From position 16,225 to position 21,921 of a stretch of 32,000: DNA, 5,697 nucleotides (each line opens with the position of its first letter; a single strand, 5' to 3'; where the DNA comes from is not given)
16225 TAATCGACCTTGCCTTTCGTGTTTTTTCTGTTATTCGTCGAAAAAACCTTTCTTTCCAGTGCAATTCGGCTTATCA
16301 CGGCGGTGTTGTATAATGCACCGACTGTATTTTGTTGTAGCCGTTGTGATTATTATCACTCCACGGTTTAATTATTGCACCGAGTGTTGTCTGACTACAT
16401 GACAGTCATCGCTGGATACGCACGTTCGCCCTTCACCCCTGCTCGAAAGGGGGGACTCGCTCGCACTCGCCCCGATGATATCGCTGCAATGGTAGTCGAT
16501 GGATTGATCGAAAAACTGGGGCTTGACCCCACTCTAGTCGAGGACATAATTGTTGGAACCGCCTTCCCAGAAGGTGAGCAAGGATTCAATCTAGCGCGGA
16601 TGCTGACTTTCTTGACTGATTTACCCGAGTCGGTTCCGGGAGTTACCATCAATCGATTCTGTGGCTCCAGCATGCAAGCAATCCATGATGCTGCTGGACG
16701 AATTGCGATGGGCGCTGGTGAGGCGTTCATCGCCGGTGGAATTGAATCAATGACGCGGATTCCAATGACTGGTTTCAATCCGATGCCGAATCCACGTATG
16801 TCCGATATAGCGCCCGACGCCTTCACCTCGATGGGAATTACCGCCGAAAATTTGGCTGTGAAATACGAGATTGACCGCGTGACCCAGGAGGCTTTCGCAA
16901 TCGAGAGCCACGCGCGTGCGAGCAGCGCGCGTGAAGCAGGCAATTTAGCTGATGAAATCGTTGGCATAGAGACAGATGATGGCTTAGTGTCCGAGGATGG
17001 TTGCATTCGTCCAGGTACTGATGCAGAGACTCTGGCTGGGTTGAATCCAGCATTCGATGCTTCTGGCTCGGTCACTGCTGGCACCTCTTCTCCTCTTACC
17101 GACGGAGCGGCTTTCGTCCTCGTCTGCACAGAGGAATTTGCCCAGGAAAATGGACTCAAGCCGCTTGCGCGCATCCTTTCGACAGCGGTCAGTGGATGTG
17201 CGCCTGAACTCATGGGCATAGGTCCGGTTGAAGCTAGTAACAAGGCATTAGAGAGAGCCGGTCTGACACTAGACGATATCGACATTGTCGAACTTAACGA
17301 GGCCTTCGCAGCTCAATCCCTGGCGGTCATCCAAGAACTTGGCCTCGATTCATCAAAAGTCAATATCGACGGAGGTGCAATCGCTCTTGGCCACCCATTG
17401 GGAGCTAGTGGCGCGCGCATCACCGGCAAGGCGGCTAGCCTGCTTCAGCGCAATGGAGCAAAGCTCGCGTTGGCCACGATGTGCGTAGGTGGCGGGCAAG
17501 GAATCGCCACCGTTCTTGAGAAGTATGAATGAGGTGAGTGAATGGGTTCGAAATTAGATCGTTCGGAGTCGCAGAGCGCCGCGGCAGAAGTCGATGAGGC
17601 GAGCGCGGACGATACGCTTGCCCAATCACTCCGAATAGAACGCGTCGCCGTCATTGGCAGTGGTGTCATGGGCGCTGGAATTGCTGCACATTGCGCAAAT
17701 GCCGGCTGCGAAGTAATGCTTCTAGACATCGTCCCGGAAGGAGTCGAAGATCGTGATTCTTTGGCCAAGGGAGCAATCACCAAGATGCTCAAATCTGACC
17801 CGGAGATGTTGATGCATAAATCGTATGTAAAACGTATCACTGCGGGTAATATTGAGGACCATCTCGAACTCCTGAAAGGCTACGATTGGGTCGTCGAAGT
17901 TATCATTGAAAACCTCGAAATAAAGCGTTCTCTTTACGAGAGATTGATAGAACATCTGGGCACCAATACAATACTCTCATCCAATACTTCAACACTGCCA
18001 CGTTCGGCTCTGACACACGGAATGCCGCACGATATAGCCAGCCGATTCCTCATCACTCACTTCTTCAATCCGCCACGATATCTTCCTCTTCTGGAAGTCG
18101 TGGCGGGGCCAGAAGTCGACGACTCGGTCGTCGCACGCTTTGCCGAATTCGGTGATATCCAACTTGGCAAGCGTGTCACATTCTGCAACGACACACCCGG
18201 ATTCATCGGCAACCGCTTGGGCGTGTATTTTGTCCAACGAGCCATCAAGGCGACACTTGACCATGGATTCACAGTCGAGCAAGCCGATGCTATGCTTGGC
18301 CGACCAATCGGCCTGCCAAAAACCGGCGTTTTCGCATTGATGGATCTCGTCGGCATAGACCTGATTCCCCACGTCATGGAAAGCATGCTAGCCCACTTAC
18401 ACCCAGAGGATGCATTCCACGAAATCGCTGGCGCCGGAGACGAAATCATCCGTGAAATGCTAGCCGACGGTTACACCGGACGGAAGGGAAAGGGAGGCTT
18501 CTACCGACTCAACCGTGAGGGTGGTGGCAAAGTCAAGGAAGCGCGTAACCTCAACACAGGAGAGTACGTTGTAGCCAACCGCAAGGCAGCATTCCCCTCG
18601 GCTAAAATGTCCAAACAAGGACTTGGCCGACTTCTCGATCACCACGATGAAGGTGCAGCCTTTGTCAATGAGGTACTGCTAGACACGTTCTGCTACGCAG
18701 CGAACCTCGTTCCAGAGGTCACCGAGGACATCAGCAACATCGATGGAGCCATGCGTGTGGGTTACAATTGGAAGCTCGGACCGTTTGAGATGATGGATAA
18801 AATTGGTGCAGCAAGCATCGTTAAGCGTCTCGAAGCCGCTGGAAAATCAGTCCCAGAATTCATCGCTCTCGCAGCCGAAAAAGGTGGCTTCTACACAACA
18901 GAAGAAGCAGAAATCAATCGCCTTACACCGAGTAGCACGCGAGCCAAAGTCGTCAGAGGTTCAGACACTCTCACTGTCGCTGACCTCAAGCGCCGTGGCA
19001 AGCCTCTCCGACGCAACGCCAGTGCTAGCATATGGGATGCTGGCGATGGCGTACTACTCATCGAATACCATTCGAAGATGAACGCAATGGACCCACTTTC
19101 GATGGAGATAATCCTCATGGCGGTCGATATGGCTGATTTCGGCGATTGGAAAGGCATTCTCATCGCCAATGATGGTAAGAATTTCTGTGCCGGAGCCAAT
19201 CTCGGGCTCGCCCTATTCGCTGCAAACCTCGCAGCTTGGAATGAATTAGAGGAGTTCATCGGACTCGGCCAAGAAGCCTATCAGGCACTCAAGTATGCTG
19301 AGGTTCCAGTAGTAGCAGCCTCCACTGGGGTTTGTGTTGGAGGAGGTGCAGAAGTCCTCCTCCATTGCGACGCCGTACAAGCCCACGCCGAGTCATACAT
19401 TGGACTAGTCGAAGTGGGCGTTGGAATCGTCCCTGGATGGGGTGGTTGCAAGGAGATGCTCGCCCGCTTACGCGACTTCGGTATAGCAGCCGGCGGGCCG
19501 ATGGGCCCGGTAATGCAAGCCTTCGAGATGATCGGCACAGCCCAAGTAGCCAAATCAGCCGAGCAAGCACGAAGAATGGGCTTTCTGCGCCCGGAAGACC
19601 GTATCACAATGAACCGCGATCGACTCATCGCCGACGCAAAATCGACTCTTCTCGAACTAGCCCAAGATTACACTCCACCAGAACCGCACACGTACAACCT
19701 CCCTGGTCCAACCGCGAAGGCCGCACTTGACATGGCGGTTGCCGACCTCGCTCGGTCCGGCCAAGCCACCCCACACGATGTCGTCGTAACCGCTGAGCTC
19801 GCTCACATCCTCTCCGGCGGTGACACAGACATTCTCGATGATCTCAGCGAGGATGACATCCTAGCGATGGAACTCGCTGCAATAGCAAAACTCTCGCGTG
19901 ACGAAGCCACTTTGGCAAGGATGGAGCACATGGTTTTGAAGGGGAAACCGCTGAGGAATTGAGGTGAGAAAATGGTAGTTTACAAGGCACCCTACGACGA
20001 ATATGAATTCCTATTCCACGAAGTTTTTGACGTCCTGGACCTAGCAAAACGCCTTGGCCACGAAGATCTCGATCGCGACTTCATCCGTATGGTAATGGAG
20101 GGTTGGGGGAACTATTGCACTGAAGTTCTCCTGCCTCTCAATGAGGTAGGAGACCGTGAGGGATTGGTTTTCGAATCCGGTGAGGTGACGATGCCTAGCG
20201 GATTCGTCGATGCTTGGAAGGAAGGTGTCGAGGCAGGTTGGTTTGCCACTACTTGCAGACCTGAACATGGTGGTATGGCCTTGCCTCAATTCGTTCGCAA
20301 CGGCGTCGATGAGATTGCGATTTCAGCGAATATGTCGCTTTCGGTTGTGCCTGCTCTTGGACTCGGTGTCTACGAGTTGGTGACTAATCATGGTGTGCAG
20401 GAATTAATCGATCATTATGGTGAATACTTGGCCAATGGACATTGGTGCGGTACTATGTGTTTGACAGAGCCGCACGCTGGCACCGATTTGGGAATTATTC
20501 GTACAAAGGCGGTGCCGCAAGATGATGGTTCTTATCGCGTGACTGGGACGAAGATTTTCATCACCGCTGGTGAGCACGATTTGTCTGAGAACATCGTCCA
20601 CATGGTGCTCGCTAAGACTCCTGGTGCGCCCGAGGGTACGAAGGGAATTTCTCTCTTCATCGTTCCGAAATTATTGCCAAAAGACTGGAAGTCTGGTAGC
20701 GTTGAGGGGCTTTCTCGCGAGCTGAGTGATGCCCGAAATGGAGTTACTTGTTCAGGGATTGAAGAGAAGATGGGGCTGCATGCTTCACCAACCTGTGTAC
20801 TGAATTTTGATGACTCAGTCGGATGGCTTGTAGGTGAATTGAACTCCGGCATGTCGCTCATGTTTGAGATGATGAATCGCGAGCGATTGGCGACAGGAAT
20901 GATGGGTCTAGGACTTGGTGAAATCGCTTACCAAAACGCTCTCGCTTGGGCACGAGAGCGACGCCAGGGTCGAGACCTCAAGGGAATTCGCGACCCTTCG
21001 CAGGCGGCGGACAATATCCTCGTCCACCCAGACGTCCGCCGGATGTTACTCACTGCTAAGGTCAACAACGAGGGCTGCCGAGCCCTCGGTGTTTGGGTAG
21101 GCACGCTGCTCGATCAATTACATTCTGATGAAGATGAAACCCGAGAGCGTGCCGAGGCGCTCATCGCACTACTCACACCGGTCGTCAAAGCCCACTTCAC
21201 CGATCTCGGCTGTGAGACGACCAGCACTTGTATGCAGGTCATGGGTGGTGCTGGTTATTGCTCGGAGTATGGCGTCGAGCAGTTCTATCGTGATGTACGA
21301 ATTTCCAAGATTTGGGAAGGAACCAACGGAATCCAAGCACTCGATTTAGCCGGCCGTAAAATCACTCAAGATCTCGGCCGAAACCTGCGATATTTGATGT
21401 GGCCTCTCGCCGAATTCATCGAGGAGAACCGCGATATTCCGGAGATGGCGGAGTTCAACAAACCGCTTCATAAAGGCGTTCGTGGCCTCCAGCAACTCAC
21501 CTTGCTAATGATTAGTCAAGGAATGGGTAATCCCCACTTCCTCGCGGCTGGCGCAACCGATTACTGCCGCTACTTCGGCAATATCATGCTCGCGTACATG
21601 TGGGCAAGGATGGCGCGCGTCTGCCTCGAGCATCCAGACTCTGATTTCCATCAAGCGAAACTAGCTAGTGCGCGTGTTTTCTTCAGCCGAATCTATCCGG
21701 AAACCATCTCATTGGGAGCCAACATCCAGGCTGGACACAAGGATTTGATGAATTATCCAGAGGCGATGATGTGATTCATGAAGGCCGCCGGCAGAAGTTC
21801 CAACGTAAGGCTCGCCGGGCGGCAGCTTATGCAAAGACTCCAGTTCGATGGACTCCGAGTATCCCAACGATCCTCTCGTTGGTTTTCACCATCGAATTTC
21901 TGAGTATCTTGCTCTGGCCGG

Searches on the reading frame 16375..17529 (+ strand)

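Call 73: search_protein_families(library=pfam, proteins=[window:16375-17529:+], max_evalue=0.001)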
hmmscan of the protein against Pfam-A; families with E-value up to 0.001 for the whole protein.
window:16375-17529:+ (385 aa): 4 families
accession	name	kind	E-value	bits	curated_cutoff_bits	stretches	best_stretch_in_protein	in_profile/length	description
PF00108.29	Thiolase_N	-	4.3e-63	213.6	26.4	1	11-254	2-260/260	Thiolase, N-terminal domain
PF02803.24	Thiolase_C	-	1.1e-48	164.3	27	1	261-383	1-123/123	Thiolase, C-terminal domain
PF22691.2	Thiolase_C_1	-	1.2e-05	25.6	28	1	283-324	19-60/144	Thiolase C-terminal domain-like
PF00109.32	ketoacyl-synt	-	0.00022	21.3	20.8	0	90-135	168-214/252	Beta-ketoacyl synthase, N-terminal domain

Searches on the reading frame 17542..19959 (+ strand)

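Call 73: search_protein_families(library=pfam, proteins=[window:17542-19959:+], max_evalue=0.001)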
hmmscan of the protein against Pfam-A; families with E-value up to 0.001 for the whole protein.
window:17542-19959:+ (806 aa): 7 families
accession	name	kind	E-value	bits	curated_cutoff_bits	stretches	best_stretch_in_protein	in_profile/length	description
PF02737.24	3HCDH_N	-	5.2e-41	141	22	1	35-217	2-179/180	3-hydroxyacyl-CoA dehydrogenase, NAD binding domain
PF00725.27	3HCDH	-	4.9e-22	78.7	22.1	2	220-322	1-96/97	3-hydroxyacyl-CoA dehydrogenase, C-terminal domain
PF00378.25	ECH_1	-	8.5e-13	48.7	27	1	503-641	5-141/251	Enoyl-CoA hydratase/isomerase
PF16113.10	ECH_2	-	2e-07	31.3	27.2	1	510-644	9-143/335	Enoyl-CoA hydratase/isomerase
PF07992.20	Pyr_redox_2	-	1.6e-05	24.9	26.1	1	20-104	130-214/291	Pyridine nucleotide-disulphide oxidoreductase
PF03446.21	NAD_binding_2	-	4.3e-05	24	21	1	34-91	1-43/161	NAD binding domain of 6-phosphogluconate dehydrogenase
PF01266.30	DAO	-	0.00019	21.5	27.9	1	34-62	1-29/353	FAD dependent oxidoreductase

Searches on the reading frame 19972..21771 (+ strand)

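Call 9: search_protein_families(library=pfam, proteins=[window:19972-21771:+], max_evalue=0.01)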
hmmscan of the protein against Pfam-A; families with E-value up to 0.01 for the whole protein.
window:19972-21771:+ (600 aa): 5 families
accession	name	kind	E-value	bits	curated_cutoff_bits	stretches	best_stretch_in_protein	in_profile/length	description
PF12806.12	Acyl-CoA_dh_C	-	3.4e-23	82.6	30.3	1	480-594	6-122/124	Acetyl-CoA dehydrogenase C-terminal like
PF00441.29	Acyl-CoA_dh_1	-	3.4e-22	79.6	22.4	1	291-461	1-147/150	Acyl-CoA dehydrogenase, C-terminal domain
PF02770.24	Acyl-CoA_dh_M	-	6.3e-15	55.6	33.3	1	162-281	2-96/97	Acyl-CoA dehydrogenase, middle domain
PF22924.1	ACOX_C_alpha1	-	4.7e-09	36.7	27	1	323-454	26-159/169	Acyl-CoA oxidase, C-alpha1 domain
PF08028.16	Acyl-CoA_dh_2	-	0.00011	22.9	22.7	1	309-452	4-133/134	Acyl-CoA dehydrogenase, C-terminal domain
